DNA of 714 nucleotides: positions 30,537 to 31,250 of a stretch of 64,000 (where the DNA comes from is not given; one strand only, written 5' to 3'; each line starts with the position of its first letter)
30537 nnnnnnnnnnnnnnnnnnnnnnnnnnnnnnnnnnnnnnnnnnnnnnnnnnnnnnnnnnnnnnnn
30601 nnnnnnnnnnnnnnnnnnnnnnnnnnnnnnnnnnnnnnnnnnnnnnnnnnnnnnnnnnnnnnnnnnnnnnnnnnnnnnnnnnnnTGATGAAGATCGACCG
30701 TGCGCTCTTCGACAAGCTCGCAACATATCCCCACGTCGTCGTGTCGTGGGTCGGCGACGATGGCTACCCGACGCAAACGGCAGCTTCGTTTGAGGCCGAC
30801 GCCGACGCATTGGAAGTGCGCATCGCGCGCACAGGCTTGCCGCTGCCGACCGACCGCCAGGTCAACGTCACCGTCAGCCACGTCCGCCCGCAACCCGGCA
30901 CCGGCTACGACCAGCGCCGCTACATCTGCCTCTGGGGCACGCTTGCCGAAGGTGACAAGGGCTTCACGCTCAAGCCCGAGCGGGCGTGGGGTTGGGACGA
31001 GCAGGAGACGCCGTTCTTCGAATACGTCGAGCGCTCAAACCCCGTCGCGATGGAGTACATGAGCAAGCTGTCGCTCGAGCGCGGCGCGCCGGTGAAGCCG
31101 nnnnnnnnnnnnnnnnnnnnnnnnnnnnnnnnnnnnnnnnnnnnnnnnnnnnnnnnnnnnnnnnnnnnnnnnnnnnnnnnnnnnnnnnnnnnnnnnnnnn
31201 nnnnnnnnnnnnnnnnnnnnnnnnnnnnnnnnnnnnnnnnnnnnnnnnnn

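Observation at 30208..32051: PNPOx-like gene coupled (ATGA) to a PNPOx::UbiA/MenA prenyltransferase fusion: a flavin/deazaflavin-linked step attached to prenylquinone synthesis?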

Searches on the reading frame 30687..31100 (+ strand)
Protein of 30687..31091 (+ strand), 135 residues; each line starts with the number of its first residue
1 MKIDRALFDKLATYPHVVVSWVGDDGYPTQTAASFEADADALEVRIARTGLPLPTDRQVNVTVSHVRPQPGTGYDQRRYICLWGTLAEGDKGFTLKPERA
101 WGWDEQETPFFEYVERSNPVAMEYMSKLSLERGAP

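Call 19: search_protein_representatives(protein=window:30687-31091:+)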
Query: 135 residues. Proteins with E-value up to 0.001 (for the whole library): 142; up to 1e-10: 88; up to 1e-30: 10. The best 142 are listed.
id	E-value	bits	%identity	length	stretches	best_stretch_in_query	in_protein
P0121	3.7e-41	156.7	53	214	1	1-135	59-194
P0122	6.4e-36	139.7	55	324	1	9-135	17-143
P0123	1.1e-35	139.0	53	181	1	3-133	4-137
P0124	5.8e-33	130.1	57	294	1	10-133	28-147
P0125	9.6e-33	129.4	51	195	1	9-133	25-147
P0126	1.0e-32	129.3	68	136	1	1-87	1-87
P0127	2.9e-31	124.7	50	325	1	6-135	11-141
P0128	3.9e-31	124.2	56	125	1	3-119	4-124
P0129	4.5e-31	124.0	49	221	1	8-135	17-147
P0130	8.6e-31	123.1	47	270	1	5-135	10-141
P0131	5.4e-30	120.5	59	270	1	20-121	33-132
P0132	1.7e-29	118.9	45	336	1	6-135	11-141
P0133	3.8e-29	117.8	48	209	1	10-129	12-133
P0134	2.0e-28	115.5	48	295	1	10-129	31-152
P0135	1.3e-27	112.8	46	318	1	8-135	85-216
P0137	4.9e-27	110.9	47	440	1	10-128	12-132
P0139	1.5e-26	109.4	44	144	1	1-133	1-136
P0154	2.9e-21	92.2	41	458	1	12-134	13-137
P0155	1.4e-20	90.0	36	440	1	4-131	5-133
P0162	2.1e-18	83.0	43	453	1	12-135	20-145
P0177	1.4e-16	77.0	34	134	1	3-128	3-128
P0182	1.8e-15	73.5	36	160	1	10-133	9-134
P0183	3.0e-15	72.8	38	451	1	13-135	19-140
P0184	4.1e-15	72.3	39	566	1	11-132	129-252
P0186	7.7e-15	71.4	32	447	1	10-133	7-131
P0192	1.7e-13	67.1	36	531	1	10-133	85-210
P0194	3.7e-13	66.0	34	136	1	16-132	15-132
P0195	6.8e-13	65.1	36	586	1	10-135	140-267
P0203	2.0e-11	60.3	33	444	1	19-135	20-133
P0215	8.2e-09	51.9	32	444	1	17-131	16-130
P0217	1.7e-08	50.8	29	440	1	13-130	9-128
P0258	1.9e-04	37.8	29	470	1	6-126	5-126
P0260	5.5e-04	36.2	29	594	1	9-128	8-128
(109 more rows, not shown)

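Call 23: search_solved_structures(query=A2, max_evalue=10, show_alignments=2)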
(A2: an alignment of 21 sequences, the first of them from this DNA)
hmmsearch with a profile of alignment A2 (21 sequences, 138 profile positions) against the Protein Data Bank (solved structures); distinct sequences matched with E-value up to 10: 0.

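Call 28: search_protein_families(library=pfam, alignment_id=A2, max_evalue=10)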
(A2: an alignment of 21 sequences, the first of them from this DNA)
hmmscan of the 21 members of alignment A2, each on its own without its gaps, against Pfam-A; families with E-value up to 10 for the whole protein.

A. member 1, seq(138 aa): 0 families

B. families by the number of members that match (of 21 scanned): 3 families
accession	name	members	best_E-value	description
PF17850.7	CysA_C_terminal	1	0.078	CysA C-terminal regulatory domain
PF12957.13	DUF3846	1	0.14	Domain of unknown function (DUF3846)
PF21508.2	MenC_N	1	0.19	MenC, N-terminal domain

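Call 29: predict_structure(alignment_id=A2)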
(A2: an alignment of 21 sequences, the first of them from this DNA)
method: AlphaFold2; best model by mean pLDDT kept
length: 138 residues; sequences in the alignment: 21
mean_pLDDT: 85.1   pTM: 0.72
mean pLDDT of the five models: 85.1, 84.7, 84.3, 84.1, 83.7
residues with pLDDT >= 90: 86; 70-90: 20; 50-70: 28; < 50: 4
segments of 3 or more residues with pLDDT < 50: none
pLDDT, mean of each block of 10 residues (from residue 1): 96 94 97 97 97 97 74 64 97 97 79 57 72 70
secondary structure, 60 per line:
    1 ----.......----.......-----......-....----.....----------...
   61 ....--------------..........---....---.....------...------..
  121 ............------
elements in order: H5-11 E16-22 E28-33 E35-38 E43-47 E58-64 E79-88 E92-95 E99-103 H119-132

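Call 34: find_encoding_contigs(protein=P0203, flank=8000, max_places=2)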
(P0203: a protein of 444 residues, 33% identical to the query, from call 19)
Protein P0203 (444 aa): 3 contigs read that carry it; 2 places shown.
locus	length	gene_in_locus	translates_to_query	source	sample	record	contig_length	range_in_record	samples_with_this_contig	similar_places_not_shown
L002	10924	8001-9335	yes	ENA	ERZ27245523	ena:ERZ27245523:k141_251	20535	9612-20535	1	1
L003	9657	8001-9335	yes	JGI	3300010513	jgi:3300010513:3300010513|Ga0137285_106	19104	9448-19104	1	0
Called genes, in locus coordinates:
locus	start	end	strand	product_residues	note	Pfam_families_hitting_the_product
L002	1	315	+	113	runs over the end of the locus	-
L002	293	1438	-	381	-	PF07690:MFS_1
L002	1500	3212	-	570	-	PF01935:DUF87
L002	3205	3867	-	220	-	-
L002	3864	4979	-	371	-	PF09376:NurA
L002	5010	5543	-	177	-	PF03266:NTPase_1, PF13401:AAA_22 (weak)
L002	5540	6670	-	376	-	PF00579:tRNA-synt_1b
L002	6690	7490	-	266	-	PF00459:Inositol_P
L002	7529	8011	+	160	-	PF01243:PNPOx_N (weak)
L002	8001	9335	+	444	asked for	PF01040:UbiA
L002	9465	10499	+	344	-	PF01300:Sua5_yciO_yrdC, PF03481:Sua5_C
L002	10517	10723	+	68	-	-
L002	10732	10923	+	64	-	?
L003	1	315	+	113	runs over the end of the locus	-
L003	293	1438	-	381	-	PF07690:MFS_1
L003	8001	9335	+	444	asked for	PF01040:UbiA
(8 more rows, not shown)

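Call 35: find_encoding_contigs(protein=P0192, flank=8000, max_places=2)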
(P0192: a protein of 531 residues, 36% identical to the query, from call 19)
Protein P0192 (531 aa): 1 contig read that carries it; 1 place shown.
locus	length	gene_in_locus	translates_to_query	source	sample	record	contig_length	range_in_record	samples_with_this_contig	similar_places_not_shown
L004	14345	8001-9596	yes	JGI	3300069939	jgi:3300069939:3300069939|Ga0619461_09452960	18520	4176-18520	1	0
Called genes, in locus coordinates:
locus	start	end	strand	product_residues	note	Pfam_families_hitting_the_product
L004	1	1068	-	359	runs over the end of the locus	PF01699:Na_Ca_ex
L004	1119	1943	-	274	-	PF00454:PI3_PI4_kinase (weak)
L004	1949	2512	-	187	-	PF11290:DUF3090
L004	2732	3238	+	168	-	PF22747:Zn_ribbon_DUF2089, PF09862:DUF2089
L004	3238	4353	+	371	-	PF13349:DUF4097 (weak)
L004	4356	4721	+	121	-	-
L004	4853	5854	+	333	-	PF00005:ABC_tran, PF13304:AAA_21 (weak)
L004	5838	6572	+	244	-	PF01061:ABC2_membrane, PF12698:ABC2_membrane_3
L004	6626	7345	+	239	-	PF19538:DUF6062 (weak)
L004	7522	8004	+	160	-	PF01243:PNPOx_N (weak)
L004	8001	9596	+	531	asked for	PF01040:UbiA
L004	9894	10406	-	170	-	PF25191:DUF7832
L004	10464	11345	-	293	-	-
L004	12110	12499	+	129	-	PF00903:Glyoxalase, PF18029:Glyoxalase_6 (faint)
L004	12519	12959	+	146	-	PF08818:DUF1801 (faint)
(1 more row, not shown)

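Call 58: search_protein_families(library=pfam, proteins=[P0260, P0258, P0184, P0195, P0139, P0177, P0194, P0182], max_evalue=0.1)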
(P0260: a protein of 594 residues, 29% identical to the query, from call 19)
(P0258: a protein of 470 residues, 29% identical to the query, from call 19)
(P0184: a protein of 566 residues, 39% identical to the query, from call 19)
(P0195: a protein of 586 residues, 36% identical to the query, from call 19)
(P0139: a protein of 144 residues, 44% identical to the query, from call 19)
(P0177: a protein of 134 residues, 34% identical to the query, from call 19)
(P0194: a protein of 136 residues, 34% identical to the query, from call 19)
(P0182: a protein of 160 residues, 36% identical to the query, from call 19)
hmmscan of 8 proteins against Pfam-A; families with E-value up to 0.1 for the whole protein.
P0260 (594 aa): 3 families
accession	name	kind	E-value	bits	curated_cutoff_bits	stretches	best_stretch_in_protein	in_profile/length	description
PF01040.23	UbiA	-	6.5e-31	107.9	34.2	1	301-548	1-227/250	UbiA prenyltransferase family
PF01243.27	PNPOx_N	-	1.4e-08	35.5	28.1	1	135-251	7-113/120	Pyridoxamine 5'-phosphate oxidase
PF16242.11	Pyrid_ox_like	-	0.027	14.4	28.8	1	134-225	7-97/149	Pyridoxamine 5'-phosphate oxidase like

P0258 (470 aa): 2 families
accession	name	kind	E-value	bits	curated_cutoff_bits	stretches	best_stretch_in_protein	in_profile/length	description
PF01040.23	UbiA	-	1.5e-20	74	34.2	1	302-458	2-141/250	UbiA prenyltransferase family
PF01243.27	PNPOx_N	-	3.7e-05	24.5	28.1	1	147-234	18-97/120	Pyridoxamine 5'-phosphate oxidase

P0184 (566 aa): 2 families
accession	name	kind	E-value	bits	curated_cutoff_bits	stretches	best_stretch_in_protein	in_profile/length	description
PF01040.23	UbiA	-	5.5e-10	39.4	34.2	1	279-514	2-231/250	UbiA prenyltransferase family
PF00335.26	Tetraspanin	-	0.00015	21.9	32.1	1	301-388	11-91/225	Tetraspanin family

P0195 (586 aa): 1 family
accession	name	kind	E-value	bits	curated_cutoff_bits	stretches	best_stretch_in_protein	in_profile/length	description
PF01040.23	UbiA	-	0.00023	21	34.2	1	291-534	2-230/250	UbiA prenyltransferase family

P0139 (144 aa): 0 families

P0177 (134 aa): 0 families

P0194 (136 aa): 0 families

P0182 (160 aa): 0 families

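Call 59: find_encoding_contigs(protein=P0260, flank=8000, max_places=3)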
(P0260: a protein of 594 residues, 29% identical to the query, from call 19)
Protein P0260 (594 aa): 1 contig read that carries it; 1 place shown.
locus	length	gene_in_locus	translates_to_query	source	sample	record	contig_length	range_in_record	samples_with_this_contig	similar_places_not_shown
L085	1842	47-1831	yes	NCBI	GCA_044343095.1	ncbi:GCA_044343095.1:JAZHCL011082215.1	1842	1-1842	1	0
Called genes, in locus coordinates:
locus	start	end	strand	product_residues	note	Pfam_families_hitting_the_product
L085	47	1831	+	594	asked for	PF01243:PNPOx_N, PF01040:UbiA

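Call 62: list_cluster_members(proteins=[P0203, P0155, P0186, P0215, P0217, P0260, P0162, P0183, P0154, P0137])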
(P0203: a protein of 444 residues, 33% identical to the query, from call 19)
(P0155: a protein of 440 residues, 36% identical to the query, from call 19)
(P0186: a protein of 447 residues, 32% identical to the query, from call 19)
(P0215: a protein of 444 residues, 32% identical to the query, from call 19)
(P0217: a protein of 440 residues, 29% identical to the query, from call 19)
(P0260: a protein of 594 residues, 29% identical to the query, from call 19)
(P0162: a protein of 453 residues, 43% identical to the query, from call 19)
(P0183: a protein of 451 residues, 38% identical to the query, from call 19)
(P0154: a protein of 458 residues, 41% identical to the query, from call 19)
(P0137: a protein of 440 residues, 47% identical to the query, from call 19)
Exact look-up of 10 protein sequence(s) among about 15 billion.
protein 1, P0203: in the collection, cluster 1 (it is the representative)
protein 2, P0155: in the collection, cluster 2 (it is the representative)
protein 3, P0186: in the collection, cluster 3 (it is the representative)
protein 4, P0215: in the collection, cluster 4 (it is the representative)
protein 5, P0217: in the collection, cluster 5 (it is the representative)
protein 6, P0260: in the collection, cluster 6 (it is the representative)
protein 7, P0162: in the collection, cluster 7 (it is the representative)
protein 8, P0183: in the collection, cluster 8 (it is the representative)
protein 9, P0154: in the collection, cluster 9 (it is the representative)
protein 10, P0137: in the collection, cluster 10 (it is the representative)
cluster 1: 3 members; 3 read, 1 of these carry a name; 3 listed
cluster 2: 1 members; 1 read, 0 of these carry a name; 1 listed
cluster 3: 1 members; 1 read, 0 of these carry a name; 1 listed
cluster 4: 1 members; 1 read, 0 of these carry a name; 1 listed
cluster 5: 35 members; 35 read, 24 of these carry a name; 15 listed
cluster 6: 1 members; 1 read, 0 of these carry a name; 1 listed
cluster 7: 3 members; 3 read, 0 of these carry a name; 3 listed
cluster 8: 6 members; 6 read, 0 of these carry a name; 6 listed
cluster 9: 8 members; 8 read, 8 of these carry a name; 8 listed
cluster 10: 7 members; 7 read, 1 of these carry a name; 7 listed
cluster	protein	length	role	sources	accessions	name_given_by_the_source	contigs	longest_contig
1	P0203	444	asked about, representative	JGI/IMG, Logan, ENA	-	-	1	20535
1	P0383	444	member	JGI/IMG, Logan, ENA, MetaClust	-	\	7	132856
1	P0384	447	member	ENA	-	-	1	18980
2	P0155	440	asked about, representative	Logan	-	-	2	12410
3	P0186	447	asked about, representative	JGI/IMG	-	-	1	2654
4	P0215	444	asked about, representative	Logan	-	-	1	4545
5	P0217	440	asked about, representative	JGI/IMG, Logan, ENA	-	1,4-dihydroxy-2-naphthoate octaprenyltransferase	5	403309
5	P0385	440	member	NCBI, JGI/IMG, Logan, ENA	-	1,4-dihydroxy-2-naphthoate octaprenyltransferase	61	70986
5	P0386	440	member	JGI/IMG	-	1,4-dihydroxy-2-naphthoate octaprenyltransferase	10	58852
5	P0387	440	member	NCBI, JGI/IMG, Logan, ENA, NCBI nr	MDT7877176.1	MAG: 1,4-dihydroxy-2-naphthoate octaprenyltransferase [Candidatus Caldarchaeales archaeon] | 1,4-dihydroxy-2-naphthoate octaprenyltransferase | 1,4-dihydroxy-2-naphthoate octaprenyltransferase [Candidatus Caldarchaeales archaeon]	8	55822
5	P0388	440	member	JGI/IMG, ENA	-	1,4-dihydroxy-2-naphthoate octaprenyltransferase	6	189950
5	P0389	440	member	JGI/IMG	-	1,4-dihydroxy-2-naphthoate octaprenyltransferase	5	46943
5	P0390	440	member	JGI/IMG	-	1,4-dihydroxy-2-naphthoate octaprenyltransferase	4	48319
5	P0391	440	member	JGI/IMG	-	1,4-dihydroxy-2-naphthoate octaprenyltransferase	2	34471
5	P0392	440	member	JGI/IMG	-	1,4-dihydroxy-2-naphthoate octaprenyltransferase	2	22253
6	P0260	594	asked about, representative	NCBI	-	-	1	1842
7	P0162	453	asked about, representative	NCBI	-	-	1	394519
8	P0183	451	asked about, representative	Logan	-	-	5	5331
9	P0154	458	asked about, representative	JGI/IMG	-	1,4-dihydroxy-2-naphthoate polyprenyltransferase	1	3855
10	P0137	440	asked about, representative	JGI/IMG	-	-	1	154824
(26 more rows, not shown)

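Call 66: find_encoding_contigs(protein=P0217, flank=10000, max_places=2)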
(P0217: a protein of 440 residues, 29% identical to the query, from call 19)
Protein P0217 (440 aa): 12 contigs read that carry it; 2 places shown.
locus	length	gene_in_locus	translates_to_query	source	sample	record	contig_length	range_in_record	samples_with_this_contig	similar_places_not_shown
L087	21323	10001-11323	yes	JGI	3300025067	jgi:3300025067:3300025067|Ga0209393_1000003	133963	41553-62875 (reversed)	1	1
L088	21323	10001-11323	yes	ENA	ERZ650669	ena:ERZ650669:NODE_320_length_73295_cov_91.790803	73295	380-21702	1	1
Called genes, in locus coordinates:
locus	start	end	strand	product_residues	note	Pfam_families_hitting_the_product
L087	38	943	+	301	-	PF01073:3Beta_HSD, PF01370:Epimerase, PF04321:RmlD_sub_bind, PF16363:GDP_Man_Dehyd, PF02719:Polysacc_synt_2, PF07993:NAD_binding_4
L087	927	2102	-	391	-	PF01966:HD, PF19276:HD_assoc_2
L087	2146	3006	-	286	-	PF01040:UbiA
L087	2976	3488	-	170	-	PF02778:tRNA_int_endo_N, PF01974:tRNA_int_endo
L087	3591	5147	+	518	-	PF01409:tRNA-synt_2d, PF17759:tRNA_synthFbeta (faint)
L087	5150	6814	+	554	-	PF03484:B5, PF17759:tRNA_synthFbeta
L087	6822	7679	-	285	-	PF00800:PDT, PF01842:ACT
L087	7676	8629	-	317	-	PF01012:ETF, PF00766:ETF_alpha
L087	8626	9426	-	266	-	PF01012:ETF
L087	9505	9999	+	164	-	PF01243:PNPOx_N, PF12900:Pyridox_ox_2, PF16242:Pyrid_ox_like (faint)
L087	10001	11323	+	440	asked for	PF01040:UbiA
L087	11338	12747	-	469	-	PF00083:Sugar_tr, PF07690:MFS_1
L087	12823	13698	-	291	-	PF02598:Methyltrn_RNA_3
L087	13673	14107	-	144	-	PF01951:Archease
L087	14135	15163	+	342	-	PF00288:GHMP_kinases_N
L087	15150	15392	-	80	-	-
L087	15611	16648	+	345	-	PF01916:DS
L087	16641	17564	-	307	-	PF01916:DS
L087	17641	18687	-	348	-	PF04820:Trp_halogenase (faint)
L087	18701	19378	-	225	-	PF00696:AA_kinase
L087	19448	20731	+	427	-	PF03463:eRF1_1, PF18854:baeRF_family10, PF03464:eRF1_2, PF18859:acVLRF1, PF03465:eRF1_3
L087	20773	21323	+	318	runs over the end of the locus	PF02729:OTCace_N, PF00185:OTCace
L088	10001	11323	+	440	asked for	PF01040:UbiA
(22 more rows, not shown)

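Call 67: find_encoding_contigs(protein=P0162, flank=10000, max_places=1)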
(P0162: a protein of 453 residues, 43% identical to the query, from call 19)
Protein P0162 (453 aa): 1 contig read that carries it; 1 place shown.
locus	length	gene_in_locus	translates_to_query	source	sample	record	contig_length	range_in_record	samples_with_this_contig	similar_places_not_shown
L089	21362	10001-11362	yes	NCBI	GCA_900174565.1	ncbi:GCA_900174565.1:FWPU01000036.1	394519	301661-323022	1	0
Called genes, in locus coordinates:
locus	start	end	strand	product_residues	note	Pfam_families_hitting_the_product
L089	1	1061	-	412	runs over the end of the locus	PF12704:MacB_PCD, PF02687:FtsX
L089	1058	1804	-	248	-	PF00005:ABC_tran, PF02463:SMC_N (faint), PF13304:AAA_21 (faint)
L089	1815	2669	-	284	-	PF00364:Biotin_lipoyl, PF13375:RnfC_N (weak), PF25984:BSH_YknX (weak), PF25989:YknX_C (weak)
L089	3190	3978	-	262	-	PF00378:ECH_1, PF16113:ECH_2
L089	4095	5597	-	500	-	PF22691:Thiolase_C_1 (weak)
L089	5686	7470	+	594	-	PF03023:MurJ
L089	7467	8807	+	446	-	-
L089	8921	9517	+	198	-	PF12802:MarR_2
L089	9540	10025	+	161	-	PF01243:PNPOx_N (weak), PF12900:Pyridox_ox_2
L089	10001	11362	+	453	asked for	PF01040:UbiA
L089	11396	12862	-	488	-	PF07719:TPR_2 (faint), PF12895:ANAPC3 (weak), PF13424:TPR_12 (faint), PF14559:TPR_19 (faint)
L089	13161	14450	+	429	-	PF00069:Pkinase, PF07714:PK_Tyr_Ser-Thr, PF01636:APH (faint)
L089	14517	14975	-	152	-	-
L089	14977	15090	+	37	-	-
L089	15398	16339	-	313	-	PF00140:Sigma70_r1_2, PF04542:Sigma70_r2, PF04539:Sigma70_r3, PF04545:Sigma70_r4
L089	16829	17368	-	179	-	PF00857:Isochorismatase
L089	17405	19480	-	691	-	PF03190:Thioredox_DsbH, PF13098:Thioredoxin_2 (weak), PF13899:Thioredoxin_7, PF03663:Glyco_hydro_76 (weak)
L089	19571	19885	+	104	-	-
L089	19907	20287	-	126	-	PF14489:QueF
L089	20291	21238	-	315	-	PF00561:Abhydrolase_1, PF12697:Abhydrolase_6, PF00756:Esterase (weak), PF12146:Hydrolase_4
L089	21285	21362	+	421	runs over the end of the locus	PF00877:NLPC_P60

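Call 78: find_encoding_contigs(protein=P0194, flank=6000, max_places=2)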
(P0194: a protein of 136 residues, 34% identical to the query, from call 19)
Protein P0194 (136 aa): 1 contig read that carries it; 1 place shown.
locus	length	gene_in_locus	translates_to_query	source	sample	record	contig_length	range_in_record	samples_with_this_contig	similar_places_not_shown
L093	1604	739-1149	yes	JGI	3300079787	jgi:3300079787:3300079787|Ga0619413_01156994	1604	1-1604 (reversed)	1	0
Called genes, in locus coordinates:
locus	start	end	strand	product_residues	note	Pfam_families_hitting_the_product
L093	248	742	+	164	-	-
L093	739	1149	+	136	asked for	-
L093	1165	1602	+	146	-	?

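Call 79: find_encoding_contigs(protein=P0177, flank=6000, max_places=2)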
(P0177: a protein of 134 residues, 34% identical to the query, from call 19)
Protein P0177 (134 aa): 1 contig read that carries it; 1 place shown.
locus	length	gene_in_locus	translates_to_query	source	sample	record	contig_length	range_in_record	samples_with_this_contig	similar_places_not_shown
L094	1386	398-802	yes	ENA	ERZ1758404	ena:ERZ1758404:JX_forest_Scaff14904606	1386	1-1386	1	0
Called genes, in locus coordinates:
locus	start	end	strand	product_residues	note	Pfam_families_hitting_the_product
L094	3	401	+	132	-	?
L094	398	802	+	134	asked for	-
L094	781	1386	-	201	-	?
